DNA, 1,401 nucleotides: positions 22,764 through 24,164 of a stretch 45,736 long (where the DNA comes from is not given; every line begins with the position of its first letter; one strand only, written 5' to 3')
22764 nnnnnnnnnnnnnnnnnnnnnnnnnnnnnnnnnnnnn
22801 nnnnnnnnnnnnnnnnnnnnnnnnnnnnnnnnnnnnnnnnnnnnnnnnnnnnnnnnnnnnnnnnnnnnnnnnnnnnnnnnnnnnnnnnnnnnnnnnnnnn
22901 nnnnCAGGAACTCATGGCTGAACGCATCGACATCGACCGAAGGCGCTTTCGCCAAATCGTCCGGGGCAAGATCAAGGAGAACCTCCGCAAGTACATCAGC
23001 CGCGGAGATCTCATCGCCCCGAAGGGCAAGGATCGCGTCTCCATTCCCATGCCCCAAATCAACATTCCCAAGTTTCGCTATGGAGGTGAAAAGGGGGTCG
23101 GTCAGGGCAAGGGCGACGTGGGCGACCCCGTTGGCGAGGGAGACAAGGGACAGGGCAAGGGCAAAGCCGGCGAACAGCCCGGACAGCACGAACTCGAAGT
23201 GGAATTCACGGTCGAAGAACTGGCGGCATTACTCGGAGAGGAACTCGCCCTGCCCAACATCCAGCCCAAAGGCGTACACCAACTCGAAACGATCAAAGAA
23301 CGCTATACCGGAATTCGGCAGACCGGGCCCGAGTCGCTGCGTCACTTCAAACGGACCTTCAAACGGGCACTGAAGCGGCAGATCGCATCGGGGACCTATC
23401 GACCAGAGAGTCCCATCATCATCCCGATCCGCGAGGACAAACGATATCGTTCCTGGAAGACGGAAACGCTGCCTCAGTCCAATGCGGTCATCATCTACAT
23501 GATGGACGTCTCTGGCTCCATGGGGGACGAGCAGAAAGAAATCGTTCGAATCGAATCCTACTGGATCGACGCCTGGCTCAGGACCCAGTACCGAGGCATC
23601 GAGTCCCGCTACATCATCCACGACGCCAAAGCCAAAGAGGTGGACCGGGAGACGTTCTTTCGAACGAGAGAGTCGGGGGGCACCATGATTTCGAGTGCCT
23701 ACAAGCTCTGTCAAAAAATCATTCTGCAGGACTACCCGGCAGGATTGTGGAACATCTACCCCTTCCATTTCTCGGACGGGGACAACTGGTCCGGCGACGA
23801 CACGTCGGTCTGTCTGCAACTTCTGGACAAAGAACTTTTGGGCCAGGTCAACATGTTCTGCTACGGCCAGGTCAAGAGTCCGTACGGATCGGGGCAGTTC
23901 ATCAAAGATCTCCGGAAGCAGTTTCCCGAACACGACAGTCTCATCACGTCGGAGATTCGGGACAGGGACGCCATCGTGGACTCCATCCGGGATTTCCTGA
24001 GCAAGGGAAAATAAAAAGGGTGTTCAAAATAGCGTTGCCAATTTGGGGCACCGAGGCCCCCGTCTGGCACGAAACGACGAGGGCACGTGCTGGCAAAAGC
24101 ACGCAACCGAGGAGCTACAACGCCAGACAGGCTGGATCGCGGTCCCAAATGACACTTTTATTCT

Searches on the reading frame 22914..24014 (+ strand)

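Call 81: search_protein_families(library=pfam, proteins=[window:22914-24014:+], max_evalue=0.0001)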
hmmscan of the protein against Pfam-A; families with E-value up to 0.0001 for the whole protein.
window:22914-24014:+ (366 aa): 1 family
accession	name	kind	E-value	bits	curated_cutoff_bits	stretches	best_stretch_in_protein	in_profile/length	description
PF04285.18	DUF444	-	6.8e-90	302.5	27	2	172-364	225-417/418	Protein of unknown function (DUF444)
